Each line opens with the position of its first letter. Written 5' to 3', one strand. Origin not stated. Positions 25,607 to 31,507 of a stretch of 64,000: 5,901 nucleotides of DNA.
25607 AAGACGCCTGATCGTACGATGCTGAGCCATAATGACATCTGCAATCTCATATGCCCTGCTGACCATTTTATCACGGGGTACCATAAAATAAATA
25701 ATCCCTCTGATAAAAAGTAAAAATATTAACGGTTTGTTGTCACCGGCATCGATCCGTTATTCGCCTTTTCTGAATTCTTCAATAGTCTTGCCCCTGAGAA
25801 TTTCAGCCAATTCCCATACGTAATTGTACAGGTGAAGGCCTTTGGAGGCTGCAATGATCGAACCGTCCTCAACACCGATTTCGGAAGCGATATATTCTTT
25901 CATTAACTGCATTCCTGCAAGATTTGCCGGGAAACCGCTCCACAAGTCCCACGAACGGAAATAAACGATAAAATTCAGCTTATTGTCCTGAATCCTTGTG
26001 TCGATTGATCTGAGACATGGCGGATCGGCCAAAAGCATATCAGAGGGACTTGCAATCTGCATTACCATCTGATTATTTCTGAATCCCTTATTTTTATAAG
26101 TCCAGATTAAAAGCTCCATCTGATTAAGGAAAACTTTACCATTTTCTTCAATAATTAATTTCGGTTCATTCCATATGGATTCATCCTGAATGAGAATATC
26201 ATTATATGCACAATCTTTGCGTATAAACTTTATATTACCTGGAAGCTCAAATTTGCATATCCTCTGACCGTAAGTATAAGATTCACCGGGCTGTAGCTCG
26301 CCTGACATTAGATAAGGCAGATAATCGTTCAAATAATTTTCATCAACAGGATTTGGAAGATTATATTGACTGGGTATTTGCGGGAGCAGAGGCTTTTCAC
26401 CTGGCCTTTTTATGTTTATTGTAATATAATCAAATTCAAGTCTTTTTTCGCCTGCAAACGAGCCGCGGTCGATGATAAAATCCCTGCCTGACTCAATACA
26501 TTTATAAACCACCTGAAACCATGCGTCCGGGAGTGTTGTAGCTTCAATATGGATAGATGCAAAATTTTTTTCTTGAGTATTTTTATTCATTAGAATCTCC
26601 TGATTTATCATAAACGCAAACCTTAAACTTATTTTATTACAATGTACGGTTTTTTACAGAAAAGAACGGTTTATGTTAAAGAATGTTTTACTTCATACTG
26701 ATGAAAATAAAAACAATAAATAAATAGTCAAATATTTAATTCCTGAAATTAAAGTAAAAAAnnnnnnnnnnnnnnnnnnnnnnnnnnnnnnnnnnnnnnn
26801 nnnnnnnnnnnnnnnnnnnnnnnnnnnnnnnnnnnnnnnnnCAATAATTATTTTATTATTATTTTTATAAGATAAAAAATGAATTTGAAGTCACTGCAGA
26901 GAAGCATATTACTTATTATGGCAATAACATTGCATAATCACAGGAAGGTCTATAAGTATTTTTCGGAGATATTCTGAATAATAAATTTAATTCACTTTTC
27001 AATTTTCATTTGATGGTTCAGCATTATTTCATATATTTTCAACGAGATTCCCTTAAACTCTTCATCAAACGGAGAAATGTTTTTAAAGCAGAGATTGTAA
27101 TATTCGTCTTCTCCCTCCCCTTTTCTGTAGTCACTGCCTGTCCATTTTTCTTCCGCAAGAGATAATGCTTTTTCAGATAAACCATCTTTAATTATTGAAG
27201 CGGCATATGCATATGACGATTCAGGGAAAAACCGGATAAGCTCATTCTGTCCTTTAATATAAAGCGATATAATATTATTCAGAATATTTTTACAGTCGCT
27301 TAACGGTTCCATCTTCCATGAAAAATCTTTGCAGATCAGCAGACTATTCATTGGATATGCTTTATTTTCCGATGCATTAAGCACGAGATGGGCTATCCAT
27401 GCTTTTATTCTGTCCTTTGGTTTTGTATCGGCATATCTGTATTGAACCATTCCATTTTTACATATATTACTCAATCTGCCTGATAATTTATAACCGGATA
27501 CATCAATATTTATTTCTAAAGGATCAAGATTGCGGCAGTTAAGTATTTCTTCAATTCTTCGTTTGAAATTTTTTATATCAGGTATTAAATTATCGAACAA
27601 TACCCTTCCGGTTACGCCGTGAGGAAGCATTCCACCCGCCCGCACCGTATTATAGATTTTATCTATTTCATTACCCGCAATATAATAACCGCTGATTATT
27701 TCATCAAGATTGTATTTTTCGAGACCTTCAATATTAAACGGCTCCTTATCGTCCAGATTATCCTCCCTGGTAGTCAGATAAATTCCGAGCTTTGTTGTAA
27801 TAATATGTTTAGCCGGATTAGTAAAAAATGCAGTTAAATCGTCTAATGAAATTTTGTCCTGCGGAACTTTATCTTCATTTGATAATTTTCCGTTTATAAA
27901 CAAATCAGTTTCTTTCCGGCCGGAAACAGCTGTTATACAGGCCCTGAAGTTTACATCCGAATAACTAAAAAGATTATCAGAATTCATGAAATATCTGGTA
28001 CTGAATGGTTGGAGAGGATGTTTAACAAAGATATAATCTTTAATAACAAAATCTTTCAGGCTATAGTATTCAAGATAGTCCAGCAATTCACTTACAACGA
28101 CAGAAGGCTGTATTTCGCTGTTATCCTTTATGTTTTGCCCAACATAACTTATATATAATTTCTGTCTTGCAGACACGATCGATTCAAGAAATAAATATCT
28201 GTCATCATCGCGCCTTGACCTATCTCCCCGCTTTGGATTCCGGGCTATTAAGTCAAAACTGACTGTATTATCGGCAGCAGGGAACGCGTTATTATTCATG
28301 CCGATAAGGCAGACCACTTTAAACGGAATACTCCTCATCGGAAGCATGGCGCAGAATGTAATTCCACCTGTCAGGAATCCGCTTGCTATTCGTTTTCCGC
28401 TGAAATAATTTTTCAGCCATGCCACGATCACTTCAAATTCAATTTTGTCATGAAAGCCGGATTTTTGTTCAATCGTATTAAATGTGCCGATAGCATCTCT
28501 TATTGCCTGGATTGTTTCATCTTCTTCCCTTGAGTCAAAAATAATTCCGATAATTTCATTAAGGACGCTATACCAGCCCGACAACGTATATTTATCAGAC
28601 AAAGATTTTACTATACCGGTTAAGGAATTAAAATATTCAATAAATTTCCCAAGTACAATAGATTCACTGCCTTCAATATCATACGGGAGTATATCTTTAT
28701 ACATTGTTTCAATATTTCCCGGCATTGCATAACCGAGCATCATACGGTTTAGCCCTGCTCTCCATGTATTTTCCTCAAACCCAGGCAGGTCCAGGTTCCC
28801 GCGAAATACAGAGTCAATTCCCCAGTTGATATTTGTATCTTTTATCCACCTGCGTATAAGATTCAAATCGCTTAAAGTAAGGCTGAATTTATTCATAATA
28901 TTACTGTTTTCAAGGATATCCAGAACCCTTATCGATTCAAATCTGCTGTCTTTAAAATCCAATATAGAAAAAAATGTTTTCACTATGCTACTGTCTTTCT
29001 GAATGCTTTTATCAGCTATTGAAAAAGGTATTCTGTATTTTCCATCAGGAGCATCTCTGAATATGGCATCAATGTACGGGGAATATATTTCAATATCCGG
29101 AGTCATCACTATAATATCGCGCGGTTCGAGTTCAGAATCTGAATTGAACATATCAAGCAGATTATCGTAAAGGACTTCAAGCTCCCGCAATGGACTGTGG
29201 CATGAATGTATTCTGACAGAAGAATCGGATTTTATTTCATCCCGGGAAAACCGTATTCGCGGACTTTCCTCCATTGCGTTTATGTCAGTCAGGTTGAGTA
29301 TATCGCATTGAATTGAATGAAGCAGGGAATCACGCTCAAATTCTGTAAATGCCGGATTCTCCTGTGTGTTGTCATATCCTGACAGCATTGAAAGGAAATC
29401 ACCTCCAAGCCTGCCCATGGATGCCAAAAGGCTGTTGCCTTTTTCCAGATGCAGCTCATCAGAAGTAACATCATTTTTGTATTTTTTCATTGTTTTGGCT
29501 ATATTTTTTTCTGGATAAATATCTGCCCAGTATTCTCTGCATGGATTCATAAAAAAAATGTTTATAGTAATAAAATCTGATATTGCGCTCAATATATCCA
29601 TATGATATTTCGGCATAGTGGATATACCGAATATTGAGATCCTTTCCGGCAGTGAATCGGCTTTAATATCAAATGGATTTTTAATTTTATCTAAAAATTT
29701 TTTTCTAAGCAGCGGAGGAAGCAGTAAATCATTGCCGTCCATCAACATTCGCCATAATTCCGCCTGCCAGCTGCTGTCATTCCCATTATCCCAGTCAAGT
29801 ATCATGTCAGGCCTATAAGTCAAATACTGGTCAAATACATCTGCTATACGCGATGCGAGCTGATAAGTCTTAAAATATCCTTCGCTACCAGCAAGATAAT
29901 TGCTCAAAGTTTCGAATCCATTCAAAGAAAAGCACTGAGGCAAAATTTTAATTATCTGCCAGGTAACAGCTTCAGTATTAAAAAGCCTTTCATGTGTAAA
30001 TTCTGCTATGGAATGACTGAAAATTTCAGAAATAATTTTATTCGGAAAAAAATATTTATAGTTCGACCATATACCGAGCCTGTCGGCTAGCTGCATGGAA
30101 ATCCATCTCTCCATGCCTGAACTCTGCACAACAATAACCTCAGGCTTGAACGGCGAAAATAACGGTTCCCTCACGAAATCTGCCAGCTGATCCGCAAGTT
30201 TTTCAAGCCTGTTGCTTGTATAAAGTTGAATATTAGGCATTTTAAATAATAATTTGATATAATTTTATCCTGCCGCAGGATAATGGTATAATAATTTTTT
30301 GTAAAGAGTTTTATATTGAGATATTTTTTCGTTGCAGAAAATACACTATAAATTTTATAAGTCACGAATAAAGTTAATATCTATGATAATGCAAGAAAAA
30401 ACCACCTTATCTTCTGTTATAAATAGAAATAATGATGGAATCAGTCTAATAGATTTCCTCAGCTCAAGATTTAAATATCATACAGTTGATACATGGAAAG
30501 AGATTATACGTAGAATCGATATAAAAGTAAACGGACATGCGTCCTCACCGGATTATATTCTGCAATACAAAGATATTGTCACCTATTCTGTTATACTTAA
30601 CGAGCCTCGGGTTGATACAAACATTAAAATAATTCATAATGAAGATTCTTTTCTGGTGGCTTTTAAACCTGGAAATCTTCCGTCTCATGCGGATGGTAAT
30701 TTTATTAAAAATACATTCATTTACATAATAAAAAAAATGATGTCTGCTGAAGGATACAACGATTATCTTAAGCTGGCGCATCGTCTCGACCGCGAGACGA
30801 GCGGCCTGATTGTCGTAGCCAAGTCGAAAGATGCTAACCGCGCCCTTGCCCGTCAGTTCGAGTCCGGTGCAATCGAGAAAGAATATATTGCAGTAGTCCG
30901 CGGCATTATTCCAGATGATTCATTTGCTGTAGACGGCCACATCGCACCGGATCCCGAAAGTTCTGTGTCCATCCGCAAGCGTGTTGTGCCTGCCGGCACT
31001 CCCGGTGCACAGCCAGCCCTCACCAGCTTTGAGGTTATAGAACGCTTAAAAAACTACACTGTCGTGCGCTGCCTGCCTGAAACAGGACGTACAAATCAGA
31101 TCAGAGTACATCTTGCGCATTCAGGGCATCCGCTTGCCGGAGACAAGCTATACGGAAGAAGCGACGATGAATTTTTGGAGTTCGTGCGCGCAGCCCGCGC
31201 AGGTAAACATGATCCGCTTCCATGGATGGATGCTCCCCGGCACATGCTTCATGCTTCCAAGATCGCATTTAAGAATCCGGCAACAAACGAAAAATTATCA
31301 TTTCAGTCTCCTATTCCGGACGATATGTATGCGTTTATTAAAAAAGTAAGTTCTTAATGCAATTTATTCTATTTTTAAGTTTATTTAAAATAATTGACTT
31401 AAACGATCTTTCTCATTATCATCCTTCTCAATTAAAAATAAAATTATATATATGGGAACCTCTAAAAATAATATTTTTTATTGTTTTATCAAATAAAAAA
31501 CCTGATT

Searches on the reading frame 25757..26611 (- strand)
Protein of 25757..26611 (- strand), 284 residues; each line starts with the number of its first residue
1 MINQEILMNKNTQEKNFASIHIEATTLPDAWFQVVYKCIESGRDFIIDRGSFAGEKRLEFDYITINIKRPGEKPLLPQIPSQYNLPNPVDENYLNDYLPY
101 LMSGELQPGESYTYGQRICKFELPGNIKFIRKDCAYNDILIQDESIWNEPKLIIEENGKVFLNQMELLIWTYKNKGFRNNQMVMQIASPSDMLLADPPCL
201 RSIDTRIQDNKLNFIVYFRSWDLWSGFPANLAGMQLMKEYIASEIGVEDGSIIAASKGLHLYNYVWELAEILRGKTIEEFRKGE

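Call 4: search_protein_families(library=pfam, proteins=[window:25757-26611:-], max_evalue=0.001)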
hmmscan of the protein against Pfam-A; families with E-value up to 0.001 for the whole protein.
window:25757-26611:- (284 aa): 1 family
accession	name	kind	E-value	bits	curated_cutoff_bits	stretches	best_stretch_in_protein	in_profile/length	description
PF00303.24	Thymidylat_synt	-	6.6e-11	42.3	24.3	1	161-267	108-216/266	Thymidylate synthase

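Call 35: search_protein_families(library=ncbifam, proteins=[window:25757-26611:-], max_evalue=1e-10)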
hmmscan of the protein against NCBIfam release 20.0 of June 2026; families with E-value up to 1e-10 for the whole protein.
window:25757-26611:- (284 aa): 1 family
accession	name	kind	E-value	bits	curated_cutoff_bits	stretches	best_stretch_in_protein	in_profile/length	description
TIGR03283.1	thy_syn_methano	equivalog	6.8e-29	100.8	174.55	1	21-265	2-197/201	thymidylate synthase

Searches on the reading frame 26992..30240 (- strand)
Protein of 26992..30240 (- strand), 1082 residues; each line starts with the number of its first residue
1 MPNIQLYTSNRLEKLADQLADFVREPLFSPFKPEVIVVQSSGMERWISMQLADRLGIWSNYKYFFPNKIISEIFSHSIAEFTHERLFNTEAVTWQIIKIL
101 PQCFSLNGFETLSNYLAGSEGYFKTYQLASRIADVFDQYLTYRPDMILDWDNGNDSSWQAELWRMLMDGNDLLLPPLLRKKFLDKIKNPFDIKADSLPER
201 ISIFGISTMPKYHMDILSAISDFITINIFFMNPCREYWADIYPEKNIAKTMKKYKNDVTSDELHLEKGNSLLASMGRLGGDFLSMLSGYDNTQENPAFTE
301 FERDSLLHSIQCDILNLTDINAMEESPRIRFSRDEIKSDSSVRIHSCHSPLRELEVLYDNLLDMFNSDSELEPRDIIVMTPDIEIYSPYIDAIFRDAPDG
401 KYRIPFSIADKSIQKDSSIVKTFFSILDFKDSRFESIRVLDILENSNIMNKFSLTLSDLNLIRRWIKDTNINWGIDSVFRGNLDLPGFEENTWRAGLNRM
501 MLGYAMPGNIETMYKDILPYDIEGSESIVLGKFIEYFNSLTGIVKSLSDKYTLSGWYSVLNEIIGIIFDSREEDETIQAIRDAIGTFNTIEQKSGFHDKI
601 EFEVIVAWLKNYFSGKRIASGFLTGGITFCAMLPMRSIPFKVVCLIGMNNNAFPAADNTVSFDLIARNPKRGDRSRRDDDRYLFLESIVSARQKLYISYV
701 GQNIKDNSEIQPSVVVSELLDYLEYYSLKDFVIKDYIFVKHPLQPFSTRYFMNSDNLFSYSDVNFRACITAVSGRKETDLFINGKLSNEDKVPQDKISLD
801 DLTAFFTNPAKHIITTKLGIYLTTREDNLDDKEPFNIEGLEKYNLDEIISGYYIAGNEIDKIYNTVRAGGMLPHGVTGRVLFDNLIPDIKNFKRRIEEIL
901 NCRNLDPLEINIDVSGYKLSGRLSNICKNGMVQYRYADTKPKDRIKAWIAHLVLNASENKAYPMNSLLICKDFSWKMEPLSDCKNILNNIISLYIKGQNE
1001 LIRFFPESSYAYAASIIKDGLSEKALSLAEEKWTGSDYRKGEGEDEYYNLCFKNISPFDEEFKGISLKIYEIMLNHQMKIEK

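Call 4: search_protein_families(library=pfam, proteins=[window:26992-30240:-], max_evalue=0.001)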
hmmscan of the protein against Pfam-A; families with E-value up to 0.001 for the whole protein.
window:26992-30240:- (1082 aa): 2 families
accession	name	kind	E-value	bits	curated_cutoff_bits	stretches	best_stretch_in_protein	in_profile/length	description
PF04257.20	Exonuc_V_gamma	-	1.1e-93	314.3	25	1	5-317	2-314/314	Exodeoxyribonuclease V, gamma subunit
PF17946.7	RecC_C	-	4.7e-49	167.4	22.6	1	795-1015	2-200/202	RecC C-terminal domain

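Call 44: find_homologous_proteins(query=window:26992-30240:-, max_evalue=1e-30)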
Query window:26992-30240:- (1082 aa): 3097 proteins with E <= 1e-30 among 8000 candidates; the best 120 are listed.
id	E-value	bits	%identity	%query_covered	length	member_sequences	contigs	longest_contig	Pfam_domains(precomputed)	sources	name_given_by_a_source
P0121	0.0e+0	2478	100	100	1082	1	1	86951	PF27451.1,PF04257.21,PF17946.8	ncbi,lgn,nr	ncbi:MAG: exodeoxyribonuclease V subunit gamma [Spirochaetes bacterium]|nr:exodeoxyribonuclease V su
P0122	0.0e+0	1806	72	100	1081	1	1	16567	PF27451.1,PF04257.21,PF17946.8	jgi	jgi:exodeoxyribonuclease V gamma subunit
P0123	0.0e+0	1768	71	100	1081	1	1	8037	PF27451.1,PF04257.21,PF17946.8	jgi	jgi:exodeoxyribonuclease V gamma subunit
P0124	0.0e+0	1714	67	100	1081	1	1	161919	PF27451.1,PF04257.21,PF17946.8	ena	-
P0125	0.0e+0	1693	68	100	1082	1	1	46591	PF27451.1,PF04257.21,PF17946.8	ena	-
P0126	0.0e+0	1649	65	100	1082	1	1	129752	PF27451.1,PF04257.21,PF17946.8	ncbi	-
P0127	0.0e+0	1544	71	85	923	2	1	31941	PF27451.1,PF04257.21,PF17946.8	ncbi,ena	-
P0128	0.0e+0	1525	61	100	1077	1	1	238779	PF27451.1,PF04257.21,PF17946.8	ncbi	ncbi:MAG: exodeoxyribonuclease V subunit gamma [Spirochaetota bacterium]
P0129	0.0e+0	1379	57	100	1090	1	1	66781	PF27451.1,PF04257.21,PF17946.8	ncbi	-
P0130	0.0e+0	1353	55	100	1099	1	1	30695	PF27451.1,PF04257.21,PF17946.8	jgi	jgi:exodeoxyribonuclease V gamma subunit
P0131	0.0e+0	1308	55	100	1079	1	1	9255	PF27451.1,PF04257.21,PF17946.8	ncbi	-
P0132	0.0e+0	1294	53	100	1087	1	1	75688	PF27451.1,PF04257.21,PF17946.8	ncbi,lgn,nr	ncbi:MAG: exodeoxyribonuclease V subunit gamma [Spirochaetes bacterium]|nr:exodeoxyribonuclease V su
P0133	0.0e+0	1215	50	100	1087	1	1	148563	PF27451.1,PF04257.21,PF17946.8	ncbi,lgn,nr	ncbi:MAG: exodeoxyribonuclease V subunit gamma [Spirochaetota bacterium]|nr:exodeoxyribonuclease V s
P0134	0.0e+0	1194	50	100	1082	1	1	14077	PF27451.1,PF04257.21,PF17946.8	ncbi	-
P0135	0.0e+0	1183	51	100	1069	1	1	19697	PF27451.1,PF04257.21,PF17946.8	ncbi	-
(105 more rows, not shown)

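Call 45: find_encoding_contigs(protein=P0124, flank=10000, max_places=2)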
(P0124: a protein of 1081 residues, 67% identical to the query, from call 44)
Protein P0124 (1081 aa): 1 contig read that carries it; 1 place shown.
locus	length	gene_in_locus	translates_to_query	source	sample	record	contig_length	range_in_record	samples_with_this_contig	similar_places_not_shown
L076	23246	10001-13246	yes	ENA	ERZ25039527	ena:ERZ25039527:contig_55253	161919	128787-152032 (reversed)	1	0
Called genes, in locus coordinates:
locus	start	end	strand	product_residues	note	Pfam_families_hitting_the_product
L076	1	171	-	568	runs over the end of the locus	PF02463:SMC_N, PF13175:AAA_15 (weak), PF13476:AAA_23, PF13555:AAA_29 (weak)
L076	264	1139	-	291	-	PF01513:NAD_kinase, PF20143:NAD_kinase_C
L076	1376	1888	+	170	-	-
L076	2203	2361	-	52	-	-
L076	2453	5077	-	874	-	PF08448:PAS_4, PF13426:PAS_9 (weak), PF00512:HisKA (weak), PF02518:HATPase_c, PF00072:Response_reg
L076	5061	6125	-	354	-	PF13458:Peripla_BP_6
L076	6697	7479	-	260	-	PF04199:Cyclase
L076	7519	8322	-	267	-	PF04199:Cyclase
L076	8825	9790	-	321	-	PF00849:PseudoU_synth_2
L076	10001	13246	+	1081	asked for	PF04257:RecC_N, PF27451:RecC_4th, PF17946:RecC_C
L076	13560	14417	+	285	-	PF00303:Thymidylat_synt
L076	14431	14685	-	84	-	PF03083:MtN3_slv, PF04193:PQ-loop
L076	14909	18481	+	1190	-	PF00580:UvrD-helicase, PF13245:AAA_19, PF13361:UvrD_C, PF13538:UvrD_C_2 (faint)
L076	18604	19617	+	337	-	PF13518:HTH_28 (weak), PF13551:HTH_29 (weak), PF00665:rve (weak), PF13683:rve_3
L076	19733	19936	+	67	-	-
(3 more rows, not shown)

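Call 46: find_encoding_contigs(protein=P0126, flank=10000, max_places=2)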
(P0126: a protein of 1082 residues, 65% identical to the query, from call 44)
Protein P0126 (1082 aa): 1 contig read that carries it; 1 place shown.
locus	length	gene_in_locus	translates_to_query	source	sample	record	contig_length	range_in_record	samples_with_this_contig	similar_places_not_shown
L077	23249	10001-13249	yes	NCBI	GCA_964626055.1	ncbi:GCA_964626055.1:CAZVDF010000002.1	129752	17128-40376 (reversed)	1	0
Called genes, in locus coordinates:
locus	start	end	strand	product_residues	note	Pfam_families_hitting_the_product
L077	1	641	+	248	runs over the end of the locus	-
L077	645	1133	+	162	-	PF02643:DUF192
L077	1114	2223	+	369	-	PF13167:GTP-bdg_N, PF00350:Dynamin_N (faint), PF16360:GTP-bdg_M, PF01926:MMR_HSR1, PF02421:FeoB_N (weak)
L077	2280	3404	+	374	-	PF01476:LysM, PF01551:Peptidase_M23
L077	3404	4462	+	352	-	PF13431:TPR_17 (faint), PF13181:TPR_8 (faint), PF00515:TPR_1 (faint), PF13424:TPR_12 (faint), PF13428:TPR_14 (faint), PF13414:TPR_11, PF14559:TPR_19 (faint), PF07719:TPR_2 (weak), +1 more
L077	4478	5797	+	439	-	PF03721:UDPG_MGDP_dh_N, PF00984:UDPG_MGDP_dh, PF03720:UDPG_MGDP_dh_C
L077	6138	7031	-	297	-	PF01545:Cation_efflux, PF16916:ZT_dimer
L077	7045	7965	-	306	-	PF01458:SUFBD_core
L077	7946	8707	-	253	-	PF02463:SMC_N (faint), PF00005:ABC_tran, PF13304:AAA_21 (faint)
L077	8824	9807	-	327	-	PF00849:PseudoU_synth_2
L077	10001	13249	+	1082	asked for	PF04257:RecC_N, PF27451:RecC_4th, PF17946:RecC_C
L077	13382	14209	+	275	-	PF00303:Thymidylat_synt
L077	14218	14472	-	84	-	PF03083:MtN3_slv, PF04193:PQ-loop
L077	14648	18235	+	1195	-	PF00580:UvrD-helicase, PF01443:Viral_helicase1 (faint), PF13245:AAA_19, PF13361:UvrD_C, PF13538:UvrD_C_2 (faint)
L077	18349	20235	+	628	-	PF21185:RecD_N, PF00580:UvrD-helicase (weak), PF13245:AAA_19, PF13604:AAA_30, PF05127:NAT10_TcmA_helicase (weak), PF18335:SH3_13, PF01443:Viral_helicase1, PF13538:UvrD_C_2, +1 more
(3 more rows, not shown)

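Call 47: find_encoding_contigs(protein=P0128, flank=10000, max_places=2)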
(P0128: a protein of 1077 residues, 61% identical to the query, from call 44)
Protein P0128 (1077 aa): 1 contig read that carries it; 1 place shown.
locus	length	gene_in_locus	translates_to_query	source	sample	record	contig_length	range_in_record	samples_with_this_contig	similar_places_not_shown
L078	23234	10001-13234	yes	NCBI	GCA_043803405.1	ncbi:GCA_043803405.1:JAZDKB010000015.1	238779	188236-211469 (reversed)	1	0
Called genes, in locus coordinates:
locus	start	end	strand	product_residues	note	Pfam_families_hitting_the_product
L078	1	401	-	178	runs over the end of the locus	-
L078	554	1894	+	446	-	PF08022:FAD_binding_8 (weak), PF00970:FAD_binding_6 (faint), PF00175:NAD_binding_1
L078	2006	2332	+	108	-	PF24784:Temptin_C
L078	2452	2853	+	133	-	-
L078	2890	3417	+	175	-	-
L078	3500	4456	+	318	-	PF04389:Peptidase_M28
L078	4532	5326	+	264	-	PF08239:SH3_3 (weak)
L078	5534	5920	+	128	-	PF07883:Cupin_2 (weak)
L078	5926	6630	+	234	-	PF02311:AraC_binding (weak), PF00165:HTH_AraC (weak), PF12833:HTH_18, PF00165:HTH_AraC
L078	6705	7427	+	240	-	PF20240:DUF6597, PF00165:HTH_AraC (faint), PF12833:HTH_18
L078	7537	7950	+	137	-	PF00903:Glyoxalase, PF12681:Glyoxalase_2 (faint)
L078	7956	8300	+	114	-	PF08818:DUF1801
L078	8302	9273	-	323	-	PF00849:PseudoU_synth_2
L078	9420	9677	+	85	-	PF02604:PhdYeFM_antitox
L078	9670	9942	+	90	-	-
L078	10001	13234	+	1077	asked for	PF04257:RecC_N, PF27451:RecC_4th, PF17946:RecC_C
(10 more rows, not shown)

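Call 59: find_encoding_contigs(protein=P0122, flank=10000, max_places=2)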
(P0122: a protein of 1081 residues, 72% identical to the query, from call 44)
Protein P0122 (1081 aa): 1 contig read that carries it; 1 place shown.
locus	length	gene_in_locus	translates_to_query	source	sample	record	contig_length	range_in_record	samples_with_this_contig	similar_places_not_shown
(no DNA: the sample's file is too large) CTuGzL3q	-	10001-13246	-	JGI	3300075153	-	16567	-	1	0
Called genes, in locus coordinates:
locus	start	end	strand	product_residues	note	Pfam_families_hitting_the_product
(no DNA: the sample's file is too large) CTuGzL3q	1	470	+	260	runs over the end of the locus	-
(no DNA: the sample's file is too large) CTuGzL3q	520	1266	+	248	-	-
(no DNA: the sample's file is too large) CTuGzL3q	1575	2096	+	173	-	-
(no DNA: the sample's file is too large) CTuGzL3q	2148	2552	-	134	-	PF24292:DUF7479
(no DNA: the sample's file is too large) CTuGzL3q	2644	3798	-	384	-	PF00465:Fe-ADH, PF13685:Fe-ADH_2 (weak), PF25137:ADH_Fe_C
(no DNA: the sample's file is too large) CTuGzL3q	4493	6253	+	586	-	-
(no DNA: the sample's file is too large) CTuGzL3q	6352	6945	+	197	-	PF10029:DUF2271, PF13860:FlgD_ig (weak)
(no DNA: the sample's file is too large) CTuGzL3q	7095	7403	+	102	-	-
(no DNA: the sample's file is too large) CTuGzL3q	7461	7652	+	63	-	PF09957:VapB_antitoxin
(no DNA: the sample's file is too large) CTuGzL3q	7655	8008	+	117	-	PF01850:PIN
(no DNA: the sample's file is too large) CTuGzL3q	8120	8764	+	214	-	PF05175:MTS, PF10294:Methyltransf_16, PF13489:Methyltransf_23 (weak), PF06325:PrmA, PF13847:Methyltransf_31 (weak), PF08242:Methyltransf_12 (weak), PF13649:Methyltransf_25 (weak)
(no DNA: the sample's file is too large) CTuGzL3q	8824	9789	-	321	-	PF00849:PseudoU_synth_2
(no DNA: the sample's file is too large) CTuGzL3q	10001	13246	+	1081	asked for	PF04257:RecC_N, PF27451:RecC_4th, PF17946:RecC_C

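Call 60: find_encoding_contigs(protein=P0125, flank=10000, max_places=2)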
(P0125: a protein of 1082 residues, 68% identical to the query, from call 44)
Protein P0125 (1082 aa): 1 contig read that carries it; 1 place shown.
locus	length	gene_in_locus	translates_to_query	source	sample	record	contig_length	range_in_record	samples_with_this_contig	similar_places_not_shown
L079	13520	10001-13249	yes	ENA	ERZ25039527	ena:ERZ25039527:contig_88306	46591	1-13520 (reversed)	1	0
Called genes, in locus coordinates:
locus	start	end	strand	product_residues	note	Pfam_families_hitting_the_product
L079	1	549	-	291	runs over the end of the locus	PF01513:NAD_kinase, PF20143:NAD_kinase_C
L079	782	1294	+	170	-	-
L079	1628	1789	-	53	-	-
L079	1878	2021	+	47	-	-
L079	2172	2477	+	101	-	PF02915:Rubrerythrin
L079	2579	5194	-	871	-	PF08448:PAS_4, PF13426:PAS_9, PF00512:HisKA (weak), PF02518:HATPase_c, PF00072:Response_reg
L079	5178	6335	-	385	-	PF13458:Peripla_BP_6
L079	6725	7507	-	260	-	PF04199:Cyclase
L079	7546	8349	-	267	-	PF04199:Cyclase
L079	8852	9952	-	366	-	PF00849:PseudoU_synth_2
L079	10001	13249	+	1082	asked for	PF04257:RecC_N, PF27451:RecC_4th, PF17946:RecC_C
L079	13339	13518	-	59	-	?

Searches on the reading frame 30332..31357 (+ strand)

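Call 43: search_protein_families(library=pfam, proteins=[window:30332-31357:+], max_evalue=0.00001)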
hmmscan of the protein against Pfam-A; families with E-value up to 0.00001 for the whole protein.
window:30332-31357:+ (341 aa): 1 family
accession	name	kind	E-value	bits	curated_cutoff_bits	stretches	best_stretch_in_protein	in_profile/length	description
PF00849.27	PseudoU_synth_2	-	3e-28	99.4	26.8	1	107-263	2-152/152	RNA pseudouridylate synthase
